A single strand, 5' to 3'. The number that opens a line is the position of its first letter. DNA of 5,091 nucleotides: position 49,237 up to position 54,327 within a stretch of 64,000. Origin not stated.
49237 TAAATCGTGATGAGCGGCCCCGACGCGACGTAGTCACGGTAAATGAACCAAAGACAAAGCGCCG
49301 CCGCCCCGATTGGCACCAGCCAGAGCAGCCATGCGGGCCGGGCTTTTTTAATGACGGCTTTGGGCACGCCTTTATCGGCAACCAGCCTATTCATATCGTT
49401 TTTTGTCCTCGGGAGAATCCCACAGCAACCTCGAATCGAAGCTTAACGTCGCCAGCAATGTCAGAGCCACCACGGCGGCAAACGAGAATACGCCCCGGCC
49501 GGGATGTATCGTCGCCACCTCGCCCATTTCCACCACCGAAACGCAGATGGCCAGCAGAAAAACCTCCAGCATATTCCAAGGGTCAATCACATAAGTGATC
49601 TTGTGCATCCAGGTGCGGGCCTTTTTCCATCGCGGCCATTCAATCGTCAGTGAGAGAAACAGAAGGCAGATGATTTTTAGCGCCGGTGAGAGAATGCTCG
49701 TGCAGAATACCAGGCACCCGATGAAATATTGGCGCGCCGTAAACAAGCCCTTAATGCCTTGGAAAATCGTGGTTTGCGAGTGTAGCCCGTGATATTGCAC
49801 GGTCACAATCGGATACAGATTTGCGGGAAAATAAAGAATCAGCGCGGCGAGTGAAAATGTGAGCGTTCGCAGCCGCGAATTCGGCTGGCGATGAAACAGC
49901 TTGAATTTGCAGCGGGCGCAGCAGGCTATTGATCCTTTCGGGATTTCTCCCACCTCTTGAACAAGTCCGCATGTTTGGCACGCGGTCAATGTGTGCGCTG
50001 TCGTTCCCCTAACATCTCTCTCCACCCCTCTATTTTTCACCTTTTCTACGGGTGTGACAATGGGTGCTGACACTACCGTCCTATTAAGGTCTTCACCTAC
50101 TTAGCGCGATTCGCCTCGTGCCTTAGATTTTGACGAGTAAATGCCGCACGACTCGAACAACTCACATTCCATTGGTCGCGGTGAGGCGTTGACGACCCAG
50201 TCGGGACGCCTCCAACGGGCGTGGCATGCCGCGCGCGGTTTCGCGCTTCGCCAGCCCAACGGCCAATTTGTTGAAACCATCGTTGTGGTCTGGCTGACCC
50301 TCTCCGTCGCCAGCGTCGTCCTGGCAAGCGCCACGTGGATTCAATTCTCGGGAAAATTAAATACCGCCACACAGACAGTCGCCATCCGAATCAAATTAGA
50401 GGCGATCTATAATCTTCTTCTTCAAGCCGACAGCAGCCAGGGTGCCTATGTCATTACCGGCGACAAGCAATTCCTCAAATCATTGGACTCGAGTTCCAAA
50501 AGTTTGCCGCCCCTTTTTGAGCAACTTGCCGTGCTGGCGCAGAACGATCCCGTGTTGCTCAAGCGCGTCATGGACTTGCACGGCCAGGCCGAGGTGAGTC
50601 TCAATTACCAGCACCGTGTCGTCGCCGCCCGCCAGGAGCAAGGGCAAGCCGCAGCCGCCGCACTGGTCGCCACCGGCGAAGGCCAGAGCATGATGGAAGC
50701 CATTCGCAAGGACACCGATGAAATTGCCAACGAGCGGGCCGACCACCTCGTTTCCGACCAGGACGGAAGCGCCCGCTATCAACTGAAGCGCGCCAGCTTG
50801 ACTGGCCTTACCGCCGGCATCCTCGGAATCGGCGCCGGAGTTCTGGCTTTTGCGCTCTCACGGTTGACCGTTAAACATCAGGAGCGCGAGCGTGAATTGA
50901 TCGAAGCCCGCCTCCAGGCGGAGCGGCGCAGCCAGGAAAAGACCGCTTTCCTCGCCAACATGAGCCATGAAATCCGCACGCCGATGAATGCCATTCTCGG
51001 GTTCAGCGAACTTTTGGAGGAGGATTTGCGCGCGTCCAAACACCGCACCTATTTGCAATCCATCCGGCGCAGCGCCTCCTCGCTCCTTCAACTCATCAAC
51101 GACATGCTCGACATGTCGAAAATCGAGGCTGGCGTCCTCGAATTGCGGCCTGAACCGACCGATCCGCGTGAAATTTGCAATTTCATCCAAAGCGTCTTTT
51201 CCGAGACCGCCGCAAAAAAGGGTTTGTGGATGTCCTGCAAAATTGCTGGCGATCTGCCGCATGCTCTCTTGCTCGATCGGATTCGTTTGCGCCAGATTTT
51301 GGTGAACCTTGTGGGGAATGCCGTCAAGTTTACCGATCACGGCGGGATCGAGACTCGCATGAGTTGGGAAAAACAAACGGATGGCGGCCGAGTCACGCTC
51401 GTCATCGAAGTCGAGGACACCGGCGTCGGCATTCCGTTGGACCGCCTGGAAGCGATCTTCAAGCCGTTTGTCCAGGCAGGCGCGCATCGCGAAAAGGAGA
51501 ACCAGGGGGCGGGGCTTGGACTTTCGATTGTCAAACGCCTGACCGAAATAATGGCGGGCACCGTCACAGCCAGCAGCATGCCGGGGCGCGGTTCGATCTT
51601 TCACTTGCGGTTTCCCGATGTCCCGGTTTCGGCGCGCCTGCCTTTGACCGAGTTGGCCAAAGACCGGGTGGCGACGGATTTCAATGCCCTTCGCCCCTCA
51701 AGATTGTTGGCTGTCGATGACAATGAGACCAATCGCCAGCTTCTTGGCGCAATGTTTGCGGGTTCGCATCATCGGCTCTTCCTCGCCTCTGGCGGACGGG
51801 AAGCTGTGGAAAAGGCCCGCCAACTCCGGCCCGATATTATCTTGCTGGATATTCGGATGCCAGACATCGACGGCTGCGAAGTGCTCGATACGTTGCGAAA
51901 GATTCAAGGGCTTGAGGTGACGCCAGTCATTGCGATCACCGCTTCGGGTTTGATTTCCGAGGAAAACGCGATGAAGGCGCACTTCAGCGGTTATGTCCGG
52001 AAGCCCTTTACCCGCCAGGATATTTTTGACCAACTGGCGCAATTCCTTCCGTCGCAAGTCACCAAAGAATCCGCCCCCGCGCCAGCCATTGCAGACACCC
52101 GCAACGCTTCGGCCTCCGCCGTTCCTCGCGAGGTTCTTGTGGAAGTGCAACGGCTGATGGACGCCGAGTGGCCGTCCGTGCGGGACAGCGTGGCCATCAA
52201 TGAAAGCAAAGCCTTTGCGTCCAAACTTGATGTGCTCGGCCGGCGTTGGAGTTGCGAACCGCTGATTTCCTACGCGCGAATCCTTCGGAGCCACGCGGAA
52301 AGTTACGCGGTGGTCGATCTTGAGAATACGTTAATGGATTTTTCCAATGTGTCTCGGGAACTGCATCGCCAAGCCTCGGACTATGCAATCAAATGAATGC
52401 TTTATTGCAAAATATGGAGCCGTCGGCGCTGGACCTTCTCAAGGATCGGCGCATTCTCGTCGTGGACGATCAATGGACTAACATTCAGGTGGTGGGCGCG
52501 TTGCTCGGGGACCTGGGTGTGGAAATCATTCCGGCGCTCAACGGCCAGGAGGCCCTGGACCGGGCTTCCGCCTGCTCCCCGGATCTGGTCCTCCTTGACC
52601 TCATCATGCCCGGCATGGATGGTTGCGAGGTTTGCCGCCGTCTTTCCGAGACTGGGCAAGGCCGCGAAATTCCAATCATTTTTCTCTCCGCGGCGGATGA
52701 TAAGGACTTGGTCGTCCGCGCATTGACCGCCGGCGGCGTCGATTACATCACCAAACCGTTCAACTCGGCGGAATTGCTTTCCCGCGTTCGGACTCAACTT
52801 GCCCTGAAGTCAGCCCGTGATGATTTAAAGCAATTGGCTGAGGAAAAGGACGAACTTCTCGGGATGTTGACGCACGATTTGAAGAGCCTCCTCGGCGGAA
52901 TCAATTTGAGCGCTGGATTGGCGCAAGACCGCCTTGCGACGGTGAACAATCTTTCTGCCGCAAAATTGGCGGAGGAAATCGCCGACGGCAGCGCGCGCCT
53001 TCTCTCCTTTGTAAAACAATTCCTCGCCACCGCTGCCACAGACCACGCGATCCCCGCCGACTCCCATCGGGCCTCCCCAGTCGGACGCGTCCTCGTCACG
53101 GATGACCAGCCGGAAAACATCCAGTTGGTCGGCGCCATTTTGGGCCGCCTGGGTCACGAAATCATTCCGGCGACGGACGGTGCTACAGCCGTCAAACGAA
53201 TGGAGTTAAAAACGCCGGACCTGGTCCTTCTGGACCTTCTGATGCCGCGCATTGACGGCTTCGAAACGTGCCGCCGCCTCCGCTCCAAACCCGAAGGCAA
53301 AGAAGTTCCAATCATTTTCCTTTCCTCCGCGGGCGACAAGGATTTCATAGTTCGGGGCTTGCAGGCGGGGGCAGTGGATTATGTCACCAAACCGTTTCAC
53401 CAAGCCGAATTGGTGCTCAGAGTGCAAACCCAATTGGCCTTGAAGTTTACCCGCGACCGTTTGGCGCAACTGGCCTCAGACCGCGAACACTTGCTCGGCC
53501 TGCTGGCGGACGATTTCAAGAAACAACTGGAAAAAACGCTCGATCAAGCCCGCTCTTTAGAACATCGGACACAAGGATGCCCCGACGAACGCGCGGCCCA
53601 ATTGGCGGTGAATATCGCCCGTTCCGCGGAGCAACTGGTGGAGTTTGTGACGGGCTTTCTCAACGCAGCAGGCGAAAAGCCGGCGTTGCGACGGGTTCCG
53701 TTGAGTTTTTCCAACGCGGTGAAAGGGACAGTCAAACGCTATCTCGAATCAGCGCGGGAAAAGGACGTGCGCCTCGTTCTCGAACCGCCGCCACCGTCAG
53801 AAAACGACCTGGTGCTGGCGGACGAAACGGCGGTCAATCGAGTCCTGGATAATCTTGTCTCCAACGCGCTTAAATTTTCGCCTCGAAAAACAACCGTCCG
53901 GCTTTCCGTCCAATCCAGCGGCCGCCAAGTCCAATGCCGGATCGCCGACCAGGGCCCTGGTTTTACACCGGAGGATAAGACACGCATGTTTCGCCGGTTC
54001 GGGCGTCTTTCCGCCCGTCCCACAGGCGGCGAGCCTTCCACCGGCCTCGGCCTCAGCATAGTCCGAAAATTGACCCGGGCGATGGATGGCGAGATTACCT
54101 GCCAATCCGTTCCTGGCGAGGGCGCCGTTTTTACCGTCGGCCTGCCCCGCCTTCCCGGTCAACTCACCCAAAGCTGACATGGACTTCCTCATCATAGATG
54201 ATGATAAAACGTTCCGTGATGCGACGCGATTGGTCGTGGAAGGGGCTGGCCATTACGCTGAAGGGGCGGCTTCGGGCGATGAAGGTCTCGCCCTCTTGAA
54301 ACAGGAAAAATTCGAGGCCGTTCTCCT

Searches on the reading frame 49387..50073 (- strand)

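Call 8: search_protein_families(library=pfam, proteins=[window:49387-50073:-], max_evalue=0.01)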
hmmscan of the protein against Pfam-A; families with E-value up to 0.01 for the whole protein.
window:49387-50073:- (228 aa): 1 family
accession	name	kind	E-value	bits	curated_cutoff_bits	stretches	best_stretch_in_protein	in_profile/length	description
PF04403.18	PqiA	-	3.2e-46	157.5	23.8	1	69-220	3-154/156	Paraquat-inducible protein A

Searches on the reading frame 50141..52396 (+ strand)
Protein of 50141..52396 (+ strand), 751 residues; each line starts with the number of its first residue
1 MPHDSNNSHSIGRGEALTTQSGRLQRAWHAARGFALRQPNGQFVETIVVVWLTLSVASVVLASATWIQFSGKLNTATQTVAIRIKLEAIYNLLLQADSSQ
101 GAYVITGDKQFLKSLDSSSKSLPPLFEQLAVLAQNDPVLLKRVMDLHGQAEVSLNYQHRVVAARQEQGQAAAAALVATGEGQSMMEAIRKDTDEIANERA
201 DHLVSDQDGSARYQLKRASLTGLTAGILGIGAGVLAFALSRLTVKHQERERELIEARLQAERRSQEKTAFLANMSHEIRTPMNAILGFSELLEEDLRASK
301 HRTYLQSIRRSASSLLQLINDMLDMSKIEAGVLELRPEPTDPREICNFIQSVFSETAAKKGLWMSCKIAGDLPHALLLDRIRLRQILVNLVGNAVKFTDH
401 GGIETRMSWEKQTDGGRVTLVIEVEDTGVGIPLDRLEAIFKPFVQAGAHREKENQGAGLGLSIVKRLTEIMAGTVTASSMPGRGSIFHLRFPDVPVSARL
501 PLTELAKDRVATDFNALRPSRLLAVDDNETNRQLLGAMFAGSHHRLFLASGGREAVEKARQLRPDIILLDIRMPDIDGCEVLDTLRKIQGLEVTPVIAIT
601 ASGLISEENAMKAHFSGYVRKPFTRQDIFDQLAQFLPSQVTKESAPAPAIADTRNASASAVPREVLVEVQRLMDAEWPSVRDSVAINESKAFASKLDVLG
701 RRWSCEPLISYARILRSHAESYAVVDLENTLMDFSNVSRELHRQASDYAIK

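Call 8: search_protein_families(library=pfam, proteins=[window:50141-52396:+], max_evalue=0.01)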
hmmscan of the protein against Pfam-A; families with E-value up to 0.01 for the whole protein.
window:50141-52396:+ (751 aa): 4 families
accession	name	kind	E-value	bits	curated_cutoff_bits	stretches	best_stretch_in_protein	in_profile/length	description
PF02518.31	HATPase_c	-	6.2e-27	94.7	26.4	1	379-493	2-109/111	Histidine kinase-, DNA gyrase B-, and HSP90-like ATPase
PF00512.31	HisKA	-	2.8e-23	82.2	26.9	1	267-331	2-66/66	His Kinase A (phospho-acceptor) domain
PF05227.19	CHASE3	-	2.5e-22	79.7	28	1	76-204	5-133/138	CHASE3 domain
PF00072.30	Response_reg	-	8.4e-22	77.9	30.2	1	523-631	2-109/111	Response regulator receiver domain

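Call 25: search_protein_families(library=ncbifam, proteins=[window:50141-52396:+], max_evalue=0.001)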
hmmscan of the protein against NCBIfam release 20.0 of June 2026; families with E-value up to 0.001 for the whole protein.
window:50141-52396:+ (751 aa): 140 families (the best 25 are shown)
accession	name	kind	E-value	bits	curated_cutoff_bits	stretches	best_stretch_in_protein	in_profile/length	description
TIGR02956.1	TMAO_torS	equivalog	2.9e-98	330.2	676.5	1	255-742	452-915/967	TMAO reductase system sensor histidine kinase/response regulator TorS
NF008318.0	PRK11107.1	equivalog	4.9e-88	296.2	890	2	255-491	281-516/920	two-component sensor histidine kinase BarA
NF011874.0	PRK15347.1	equivalog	7.9e-87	292.2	852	2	241-492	372-613/921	two component system sensor kinase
NF041947.1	LuxQ_Vibrio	equivalog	5.6e-78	262.7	1200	1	248-635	453-838/843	quorum-sensing autoinducer 2 sensor kinase/phosphatase LuxQ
NF008302.0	PRK11091.1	equivalog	1.2e-74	251.8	838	1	259-651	275-658/779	aerobic respiration two-component sensor histidine kinase ArcB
NF038297.2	hybrid_HK_HrmK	equivalog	2.6e-71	241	725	1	236-624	202-596/607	hybrid histidine kinase/response regulator HrmK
NF045901.1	HisKinLetSLeg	equivalog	5.5e-69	233.1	1650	2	248-490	274-515/906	two-component system sensor histidine kinase LetS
NF008099.0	PRK10841.1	equivalog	2.5e-68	230.7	920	2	250-492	453-689/949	two-component system sensor histidine kinase RcsC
NF008543.0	PRK11466.1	equivalog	4.5e-67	226.6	982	1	251-644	428-806/914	TMAO reductase system sensor histidine kinase/response regulator TorS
NF041832.1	near_NosP_CTERM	subfamily_domain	2.5e-48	165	400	1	265-622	5-356/370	NahK/ErcS family hybrid sensor histidine kinase/response regulator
NF046044.1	PnpS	equivalog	3.1e-48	164.7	400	1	264-492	167-390/390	two-component system histidine kinase PnpS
NF047465.1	hybrid_HK_LvrA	exception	4.9e-47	160.5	1200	1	242-635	177-583/819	hybrid histidine kinase/response regulator LvrA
NF047874.1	MASE3_PAS_HK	subfamily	2.3e-43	149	560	1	248-493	379-625/655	MASE3 domain-containing sensor histidine kinase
NF041593.1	histid_kinase_PdhS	equivalog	7.6e-43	146.6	2000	1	242-496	777-1038/1041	cell-division control histidine kinase PdhS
NF050805.1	CellDivHKDivJCaul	equivalog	2e-42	145.1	1000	1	152-492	187-519/531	cell cycle sensor histidine kinase DivJ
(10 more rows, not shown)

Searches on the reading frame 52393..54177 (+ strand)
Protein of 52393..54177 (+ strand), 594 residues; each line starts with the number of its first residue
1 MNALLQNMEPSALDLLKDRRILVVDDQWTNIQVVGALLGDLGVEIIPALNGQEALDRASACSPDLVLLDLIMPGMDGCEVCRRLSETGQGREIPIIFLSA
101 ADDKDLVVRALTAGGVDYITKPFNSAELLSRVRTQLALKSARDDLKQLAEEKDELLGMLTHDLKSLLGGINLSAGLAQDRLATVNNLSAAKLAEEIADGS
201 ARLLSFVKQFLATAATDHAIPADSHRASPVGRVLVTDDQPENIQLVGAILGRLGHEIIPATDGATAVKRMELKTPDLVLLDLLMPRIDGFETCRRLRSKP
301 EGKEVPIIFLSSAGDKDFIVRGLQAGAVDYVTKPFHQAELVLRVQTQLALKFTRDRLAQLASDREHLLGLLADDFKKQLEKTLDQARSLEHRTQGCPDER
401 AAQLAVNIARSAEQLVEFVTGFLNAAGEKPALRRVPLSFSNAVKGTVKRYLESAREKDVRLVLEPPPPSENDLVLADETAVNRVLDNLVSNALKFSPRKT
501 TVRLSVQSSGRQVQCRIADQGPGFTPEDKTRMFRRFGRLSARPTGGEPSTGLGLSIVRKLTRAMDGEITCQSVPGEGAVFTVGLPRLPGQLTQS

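Call 8: search_protein_families(library=pfam, proteins=[window:52393-54177:+], max_evalue=0.01)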
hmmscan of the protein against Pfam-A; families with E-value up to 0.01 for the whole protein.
window:52393-54177:+ (594 aa): 4 families
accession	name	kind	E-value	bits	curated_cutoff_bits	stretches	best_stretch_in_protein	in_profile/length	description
PF00072.30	Response_reg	-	4.5e-57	191.5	30.2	2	233-344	1-110/111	Response regulator receiver domain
PF02518.31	HATPase_c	-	2.2e-25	89.7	26.4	1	477-586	2-109/111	Histidine kinase-, DNA gyrase B-, and HSP90-like ATPase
PF13581.12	HATPase_c_2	-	7.5e-07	29.6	27.4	1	480-564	35-112/127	Histidine kinase-like ATPase domain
PF00512.31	HisKA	-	0.0045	17.5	26.9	1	152-213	2-60/66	His Kinase A (phospho-acceptor) domain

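Call 25: search_protein_families(library=ncbifam, proteins=[window:52393-54177:+], max_evalue=0.001)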
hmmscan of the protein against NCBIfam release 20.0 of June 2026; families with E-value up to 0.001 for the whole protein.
window:52393-54177:+ (594 aa): 160 families (the best 25 are shown)
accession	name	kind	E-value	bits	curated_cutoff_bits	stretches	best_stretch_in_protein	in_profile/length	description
NF007135.0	PRK09581.1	equivalog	2.5e-64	217.8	474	2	232-367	4-139/457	PleD family two-component system response regulator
NF011874.0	PRK15347.1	equivalog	5.7e-61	206.6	852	3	225-385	684-848/921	two component system sensor kinase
NF008318.0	PRK11107.1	equivalog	5.6e-58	196.8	890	3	408-584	334-516/920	two-component sensor histidine kinase BarA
NF040689.1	MtrAB_MtrA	equivalog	3.4e-57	193.3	300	2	21-141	1-118/219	MtrAB system response regulator MtrA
NF041880.1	EPS_EpsF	equivalog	1.1e-55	189.1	900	3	237-359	2-125/492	response regulator EpsF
NF047465.1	hybrid_HK_LvrA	exception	1.6e-55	188.5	1200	3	19-171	468-619/819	hybrid histidine kinase/response regulator LvrA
TIGR02154.1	PhoB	equivalog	6.1e-54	182.7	296.2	2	232-349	4-121/226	phosphate regulon transcriptional regulator PhoB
NF045944.1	ResRegRpaBCyano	equivalog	2e-50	171.3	330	2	234-350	1-114/229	response regulator transcription factor RpaB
TIGR02956.1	TMAO_torS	equivalog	2.4e-50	171.6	676.5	3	434-587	534-683/967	TMAO reductase system sensor histidine kinase/response regulator TorS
NF033120.0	vanR_FM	exception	1.4e-48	165.5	460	2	233-350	6-120/231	vancomycin resistance response regulator transcription factor, VanR-F/VanR-M family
NF040534.1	resp_reg_YycF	equivalog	2.3e-48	164.5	340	2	19-154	1-133/231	response regulator YycF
NF041733.1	resp_reg_CseB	equivalog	2.4e-47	161.3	350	2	20-166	2-145/228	two-component system response regulator CseB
NF008302.0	PRK11091.1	equivalog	1.3e-45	155.9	838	3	453-584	372-503/779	aerobic respiration two-component sensor histidine kinase ArcB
NF038297.2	hybrid_HK_HrmK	equivalog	1.8e-43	149.1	725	3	452-588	326-459/607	hybrid histidine kinase/response regulator HrmK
NF008469.0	PRK11361.1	equivalog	7.3e-43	146.9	714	2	229-361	3-133/461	acetoacetate metabolism transcriptional regulator AtoC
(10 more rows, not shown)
